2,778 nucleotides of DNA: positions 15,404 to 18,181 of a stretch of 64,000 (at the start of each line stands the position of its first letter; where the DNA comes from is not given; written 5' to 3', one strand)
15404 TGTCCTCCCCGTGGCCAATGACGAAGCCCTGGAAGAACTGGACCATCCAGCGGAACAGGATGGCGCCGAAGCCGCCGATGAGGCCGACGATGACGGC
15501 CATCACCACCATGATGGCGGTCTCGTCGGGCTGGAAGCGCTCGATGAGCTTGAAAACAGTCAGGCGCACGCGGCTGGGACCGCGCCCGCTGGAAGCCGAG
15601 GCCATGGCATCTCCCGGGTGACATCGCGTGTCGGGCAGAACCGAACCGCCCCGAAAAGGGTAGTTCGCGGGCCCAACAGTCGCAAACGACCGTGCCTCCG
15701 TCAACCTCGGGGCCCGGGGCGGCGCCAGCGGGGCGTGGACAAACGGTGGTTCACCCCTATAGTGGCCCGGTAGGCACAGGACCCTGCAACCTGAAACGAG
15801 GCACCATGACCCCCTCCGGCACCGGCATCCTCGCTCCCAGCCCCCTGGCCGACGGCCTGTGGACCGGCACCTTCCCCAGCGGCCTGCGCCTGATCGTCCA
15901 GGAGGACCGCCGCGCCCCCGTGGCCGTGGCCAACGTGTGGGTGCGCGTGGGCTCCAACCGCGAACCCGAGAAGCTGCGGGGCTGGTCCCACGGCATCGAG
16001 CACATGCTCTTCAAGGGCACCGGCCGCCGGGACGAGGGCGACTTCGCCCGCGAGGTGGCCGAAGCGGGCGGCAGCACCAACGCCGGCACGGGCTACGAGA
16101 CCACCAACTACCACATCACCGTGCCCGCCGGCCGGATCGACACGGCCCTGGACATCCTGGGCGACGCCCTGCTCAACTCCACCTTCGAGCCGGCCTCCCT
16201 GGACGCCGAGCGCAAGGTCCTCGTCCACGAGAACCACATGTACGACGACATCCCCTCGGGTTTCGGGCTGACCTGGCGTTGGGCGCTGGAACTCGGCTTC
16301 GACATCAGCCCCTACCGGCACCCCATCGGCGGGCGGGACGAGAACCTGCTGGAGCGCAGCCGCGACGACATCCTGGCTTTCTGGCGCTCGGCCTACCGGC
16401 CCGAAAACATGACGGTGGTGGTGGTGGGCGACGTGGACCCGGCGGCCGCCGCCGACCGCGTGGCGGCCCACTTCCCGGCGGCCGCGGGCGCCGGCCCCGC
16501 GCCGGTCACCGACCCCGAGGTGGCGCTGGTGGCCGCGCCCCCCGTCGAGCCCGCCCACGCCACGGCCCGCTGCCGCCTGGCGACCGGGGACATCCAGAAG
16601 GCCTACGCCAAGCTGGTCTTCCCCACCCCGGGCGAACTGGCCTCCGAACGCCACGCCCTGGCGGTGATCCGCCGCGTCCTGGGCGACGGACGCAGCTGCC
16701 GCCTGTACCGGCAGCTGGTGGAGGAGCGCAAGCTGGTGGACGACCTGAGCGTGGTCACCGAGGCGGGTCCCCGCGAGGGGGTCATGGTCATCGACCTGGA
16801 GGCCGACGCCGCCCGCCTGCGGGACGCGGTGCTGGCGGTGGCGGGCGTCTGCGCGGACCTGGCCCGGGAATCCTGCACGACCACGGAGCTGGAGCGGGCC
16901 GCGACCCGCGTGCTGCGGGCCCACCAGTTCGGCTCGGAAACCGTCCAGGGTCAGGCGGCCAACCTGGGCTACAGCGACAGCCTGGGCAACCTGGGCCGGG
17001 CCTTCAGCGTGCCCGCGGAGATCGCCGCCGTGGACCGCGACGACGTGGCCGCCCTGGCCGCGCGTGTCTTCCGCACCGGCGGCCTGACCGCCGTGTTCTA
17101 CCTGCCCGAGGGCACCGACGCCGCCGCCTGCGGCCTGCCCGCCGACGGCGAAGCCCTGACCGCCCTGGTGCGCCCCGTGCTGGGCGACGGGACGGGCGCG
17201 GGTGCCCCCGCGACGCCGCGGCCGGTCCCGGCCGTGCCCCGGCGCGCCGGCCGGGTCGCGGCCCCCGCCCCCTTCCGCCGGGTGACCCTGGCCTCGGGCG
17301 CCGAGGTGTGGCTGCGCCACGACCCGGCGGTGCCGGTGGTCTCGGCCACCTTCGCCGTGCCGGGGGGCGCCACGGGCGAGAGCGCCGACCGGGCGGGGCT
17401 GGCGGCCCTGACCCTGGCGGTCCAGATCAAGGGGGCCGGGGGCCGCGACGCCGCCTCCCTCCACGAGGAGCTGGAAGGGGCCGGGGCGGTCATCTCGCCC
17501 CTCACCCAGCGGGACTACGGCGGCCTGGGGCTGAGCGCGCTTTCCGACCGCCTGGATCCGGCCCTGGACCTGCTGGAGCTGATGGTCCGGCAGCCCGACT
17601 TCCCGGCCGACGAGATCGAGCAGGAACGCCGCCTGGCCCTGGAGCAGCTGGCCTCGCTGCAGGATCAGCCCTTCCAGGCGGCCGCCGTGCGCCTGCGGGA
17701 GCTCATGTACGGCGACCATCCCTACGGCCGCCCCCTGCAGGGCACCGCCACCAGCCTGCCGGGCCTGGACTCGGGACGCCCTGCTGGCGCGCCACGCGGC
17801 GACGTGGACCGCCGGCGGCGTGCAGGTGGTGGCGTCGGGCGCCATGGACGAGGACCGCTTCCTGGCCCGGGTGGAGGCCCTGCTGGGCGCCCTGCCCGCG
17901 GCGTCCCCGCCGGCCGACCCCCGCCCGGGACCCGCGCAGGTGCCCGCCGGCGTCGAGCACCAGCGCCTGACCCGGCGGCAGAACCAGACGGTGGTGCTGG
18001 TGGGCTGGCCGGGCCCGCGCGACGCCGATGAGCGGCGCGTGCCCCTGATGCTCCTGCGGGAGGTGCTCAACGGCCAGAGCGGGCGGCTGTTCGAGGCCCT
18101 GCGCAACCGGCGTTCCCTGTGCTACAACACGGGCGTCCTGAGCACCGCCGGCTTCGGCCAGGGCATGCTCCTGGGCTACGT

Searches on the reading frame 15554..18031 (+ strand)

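Call 92: search_protein_families(library=pfam, proteins=[window:15554-18031:+], max_evalue=0.0001)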
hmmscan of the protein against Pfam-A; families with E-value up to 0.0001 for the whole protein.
window:15554-18031:+ (825 aa): 2 families
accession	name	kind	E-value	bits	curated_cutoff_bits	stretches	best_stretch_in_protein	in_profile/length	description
PF00675.25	Peptidase_M16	-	5e-41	140.5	22.3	2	114-232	3-121/149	Insulinase (Peptidase family M16)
PF05193.26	Peptidase_M16_C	-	2.6e-19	70.3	23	1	269-451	3-179/181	Peptidase M16 inactive domain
